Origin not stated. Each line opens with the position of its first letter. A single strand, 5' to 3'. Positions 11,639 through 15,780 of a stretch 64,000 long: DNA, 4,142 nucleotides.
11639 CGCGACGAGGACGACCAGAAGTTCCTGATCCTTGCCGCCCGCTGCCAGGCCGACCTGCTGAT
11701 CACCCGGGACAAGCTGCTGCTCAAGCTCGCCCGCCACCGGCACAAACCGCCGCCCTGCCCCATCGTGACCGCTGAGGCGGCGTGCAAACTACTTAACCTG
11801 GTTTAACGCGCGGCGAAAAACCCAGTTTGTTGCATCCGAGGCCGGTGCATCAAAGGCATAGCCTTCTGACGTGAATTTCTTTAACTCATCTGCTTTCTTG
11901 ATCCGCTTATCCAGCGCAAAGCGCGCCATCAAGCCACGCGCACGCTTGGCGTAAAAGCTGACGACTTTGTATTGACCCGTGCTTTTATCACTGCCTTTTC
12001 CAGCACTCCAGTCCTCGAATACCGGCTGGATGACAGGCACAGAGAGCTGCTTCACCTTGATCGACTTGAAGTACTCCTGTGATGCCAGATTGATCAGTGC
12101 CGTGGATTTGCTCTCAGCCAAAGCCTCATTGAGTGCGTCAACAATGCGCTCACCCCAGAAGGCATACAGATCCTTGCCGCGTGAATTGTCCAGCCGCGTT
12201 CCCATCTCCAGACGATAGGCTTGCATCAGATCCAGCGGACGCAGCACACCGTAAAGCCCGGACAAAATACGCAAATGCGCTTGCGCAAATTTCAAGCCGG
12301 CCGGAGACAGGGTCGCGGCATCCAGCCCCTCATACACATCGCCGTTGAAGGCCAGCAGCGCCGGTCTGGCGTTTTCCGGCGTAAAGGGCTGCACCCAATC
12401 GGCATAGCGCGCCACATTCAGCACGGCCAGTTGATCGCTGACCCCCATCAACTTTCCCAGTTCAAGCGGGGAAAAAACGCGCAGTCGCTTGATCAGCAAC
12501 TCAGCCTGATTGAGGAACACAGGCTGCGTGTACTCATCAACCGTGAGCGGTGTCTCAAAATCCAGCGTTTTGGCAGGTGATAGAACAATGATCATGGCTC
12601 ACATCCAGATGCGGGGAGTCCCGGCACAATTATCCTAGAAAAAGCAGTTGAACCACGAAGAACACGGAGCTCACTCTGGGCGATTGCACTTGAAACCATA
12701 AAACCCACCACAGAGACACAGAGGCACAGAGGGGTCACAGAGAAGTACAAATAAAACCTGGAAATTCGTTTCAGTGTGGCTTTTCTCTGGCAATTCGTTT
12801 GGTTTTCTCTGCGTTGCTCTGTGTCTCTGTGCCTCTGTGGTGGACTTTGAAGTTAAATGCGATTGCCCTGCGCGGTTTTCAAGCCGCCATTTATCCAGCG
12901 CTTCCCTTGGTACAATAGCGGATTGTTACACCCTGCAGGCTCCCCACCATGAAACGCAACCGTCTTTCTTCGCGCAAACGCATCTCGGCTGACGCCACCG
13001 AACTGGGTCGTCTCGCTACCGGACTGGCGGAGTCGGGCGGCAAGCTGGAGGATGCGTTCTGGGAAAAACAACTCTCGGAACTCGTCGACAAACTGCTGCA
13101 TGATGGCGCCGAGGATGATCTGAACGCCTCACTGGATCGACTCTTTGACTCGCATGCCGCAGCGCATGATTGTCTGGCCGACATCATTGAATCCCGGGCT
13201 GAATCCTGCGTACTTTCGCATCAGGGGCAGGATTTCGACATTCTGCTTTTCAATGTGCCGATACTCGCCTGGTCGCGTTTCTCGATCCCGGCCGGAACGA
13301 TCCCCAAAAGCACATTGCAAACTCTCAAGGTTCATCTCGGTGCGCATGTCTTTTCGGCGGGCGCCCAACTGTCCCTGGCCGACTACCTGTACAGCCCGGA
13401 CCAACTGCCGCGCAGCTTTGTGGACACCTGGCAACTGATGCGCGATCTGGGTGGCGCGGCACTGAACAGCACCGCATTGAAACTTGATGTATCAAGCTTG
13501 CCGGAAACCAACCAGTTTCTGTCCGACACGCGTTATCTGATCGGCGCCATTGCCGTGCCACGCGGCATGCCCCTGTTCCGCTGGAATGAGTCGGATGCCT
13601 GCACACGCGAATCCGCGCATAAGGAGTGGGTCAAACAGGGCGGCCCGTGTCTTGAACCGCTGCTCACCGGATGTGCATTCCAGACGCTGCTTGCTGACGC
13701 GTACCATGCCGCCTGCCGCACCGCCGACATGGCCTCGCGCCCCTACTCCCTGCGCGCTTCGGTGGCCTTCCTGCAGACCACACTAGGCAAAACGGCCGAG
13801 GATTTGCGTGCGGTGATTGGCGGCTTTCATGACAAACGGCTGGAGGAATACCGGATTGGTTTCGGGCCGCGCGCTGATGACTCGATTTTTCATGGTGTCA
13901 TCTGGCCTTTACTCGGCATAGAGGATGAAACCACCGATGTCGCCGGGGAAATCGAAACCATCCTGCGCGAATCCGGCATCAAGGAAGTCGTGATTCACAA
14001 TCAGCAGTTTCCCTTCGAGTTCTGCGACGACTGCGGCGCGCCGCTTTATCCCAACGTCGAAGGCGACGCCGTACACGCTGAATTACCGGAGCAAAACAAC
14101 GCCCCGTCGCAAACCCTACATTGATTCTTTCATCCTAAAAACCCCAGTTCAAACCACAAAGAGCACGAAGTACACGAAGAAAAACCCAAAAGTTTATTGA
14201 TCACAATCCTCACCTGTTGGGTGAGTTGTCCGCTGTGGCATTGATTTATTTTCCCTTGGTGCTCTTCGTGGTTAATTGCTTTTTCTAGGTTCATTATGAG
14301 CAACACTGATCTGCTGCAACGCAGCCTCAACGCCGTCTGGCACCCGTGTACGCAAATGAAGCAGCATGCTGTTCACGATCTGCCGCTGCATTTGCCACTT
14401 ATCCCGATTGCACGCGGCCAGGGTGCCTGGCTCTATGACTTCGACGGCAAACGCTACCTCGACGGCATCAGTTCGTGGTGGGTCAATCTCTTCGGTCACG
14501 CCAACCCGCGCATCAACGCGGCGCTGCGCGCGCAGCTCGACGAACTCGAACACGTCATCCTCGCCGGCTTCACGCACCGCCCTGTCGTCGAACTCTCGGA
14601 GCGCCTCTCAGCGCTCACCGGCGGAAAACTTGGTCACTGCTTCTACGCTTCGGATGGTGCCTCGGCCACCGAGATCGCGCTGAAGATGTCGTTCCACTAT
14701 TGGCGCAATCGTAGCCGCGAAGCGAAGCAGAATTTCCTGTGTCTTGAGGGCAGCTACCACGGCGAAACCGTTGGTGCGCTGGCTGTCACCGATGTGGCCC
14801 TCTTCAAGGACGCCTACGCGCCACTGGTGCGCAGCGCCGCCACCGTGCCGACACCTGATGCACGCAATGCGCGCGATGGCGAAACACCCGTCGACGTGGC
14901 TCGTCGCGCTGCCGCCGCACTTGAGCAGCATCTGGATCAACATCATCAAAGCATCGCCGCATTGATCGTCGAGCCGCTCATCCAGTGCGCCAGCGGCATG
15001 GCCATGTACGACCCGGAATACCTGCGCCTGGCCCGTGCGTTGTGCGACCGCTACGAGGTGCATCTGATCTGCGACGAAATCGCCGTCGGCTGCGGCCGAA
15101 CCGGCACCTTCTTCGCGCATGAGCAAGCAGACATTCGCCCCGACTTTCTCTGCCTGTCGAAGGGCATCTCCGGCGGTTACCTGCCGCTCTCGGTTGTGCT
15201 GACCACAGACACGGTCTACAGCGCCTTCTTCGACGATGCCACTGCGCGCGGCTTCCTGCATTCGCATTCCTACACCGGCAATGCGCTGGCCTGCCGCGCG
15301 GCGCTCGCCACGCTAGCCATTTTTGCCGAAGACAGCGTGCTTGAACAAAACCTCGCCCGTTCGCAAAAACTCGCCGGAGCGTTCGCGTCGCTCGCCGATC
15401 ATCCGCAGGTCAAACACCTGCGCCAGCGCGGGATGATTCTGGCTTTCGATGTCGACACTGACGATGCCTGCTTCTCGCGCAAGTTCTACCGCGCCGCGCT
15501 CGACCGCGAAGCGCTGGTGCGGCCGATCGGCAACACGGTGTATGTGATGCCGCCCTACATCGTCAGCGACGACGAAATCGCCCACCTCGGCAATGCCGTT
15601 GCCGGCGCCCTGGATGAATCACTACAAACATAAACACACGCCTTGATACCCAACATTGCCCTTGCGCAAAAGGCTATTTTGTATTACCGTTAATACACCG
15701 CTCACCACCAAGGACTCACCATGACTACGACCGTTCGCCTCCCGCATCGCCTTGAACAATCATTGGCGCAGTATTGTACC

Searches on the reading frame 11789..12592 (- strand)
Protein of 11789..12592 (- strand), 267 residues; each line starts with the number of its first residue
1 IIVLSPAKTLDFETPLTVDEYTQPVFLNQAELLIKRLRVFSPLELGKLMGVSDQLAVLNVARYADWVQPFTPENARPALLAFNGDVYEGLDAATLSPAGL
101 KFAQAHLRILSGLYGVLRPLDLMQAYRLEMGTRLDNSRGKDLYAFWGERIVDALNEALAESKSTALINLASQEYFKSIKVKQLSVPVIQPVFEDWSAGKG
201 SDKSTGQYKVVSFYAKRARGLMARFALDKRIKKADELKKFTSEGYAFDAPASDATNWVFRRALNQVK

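Call 60: search_protein_families(library=pfam, proteins=[window:11789-12592:-], max_evalue=0.00001)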
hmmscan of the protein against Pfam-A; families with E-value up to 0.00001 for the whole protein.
window:11789-12592:- (267 aa): 2 families
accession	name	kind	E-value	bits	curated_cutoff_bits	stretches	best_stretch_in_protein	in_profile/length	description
PF03883.20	H2O2_YaaD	-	1.3e-85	287.1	29.6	1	1-249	2-234/236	Peroxide stress protein YaaA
PF21818.3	DUF6884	-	1.9e-07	31.7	30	1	105-182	38-112/135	Family of unknown function (DUF6884)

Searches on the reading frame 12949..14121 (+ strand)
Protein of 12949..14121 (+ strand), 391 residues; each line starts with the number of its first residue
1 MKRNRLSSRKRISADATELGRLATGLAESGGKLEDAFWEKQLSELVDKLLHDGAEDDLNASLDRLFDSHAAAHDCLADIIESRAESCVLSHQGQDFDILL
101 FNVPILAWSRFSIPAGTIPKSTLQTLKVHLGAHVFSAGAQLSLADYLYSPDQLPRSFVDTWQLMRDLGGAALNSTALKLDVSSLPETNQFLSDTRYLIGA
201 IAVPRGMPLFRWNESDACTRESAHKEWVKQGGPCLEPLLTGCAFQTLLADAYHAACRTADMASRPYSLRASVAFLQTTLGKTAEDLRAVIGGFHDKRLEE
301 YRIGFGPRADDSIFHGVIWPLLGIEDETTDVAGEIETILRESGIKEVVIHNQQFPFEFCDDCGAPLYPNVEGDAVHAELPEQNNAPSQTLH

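Call 60: search_protein_families(library=pfam, proteins=[window:12949-14121:+], max_evalue=0.00001)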
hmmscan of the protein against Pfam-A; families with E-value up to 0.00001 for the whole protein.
window:12949-14121:+ (391 aa): 1 family
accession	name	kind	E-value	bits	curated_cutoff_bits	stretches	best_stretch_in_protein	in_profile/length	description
PF11062.13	DUF2863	-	1.3e-147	491.9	25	1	6-386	3-394/398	Protein of unknown function (DUF2863)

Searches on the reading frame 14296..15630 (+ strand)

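Call 60: search_protein_families(library=pfam, proteins=[window:14296-15630:+], max_evalue=0.00001)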
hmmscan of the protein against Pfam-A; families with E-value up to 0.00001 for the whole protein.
window:14296-15630:+ (445 aa): 1 family
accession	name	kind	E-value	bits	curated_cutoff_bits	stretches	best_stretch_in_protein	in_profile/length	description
PF00202.27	Aminotran_3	-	8.9e-94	314.9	30.5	1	35-435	10-399/403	Aminotransferase class-III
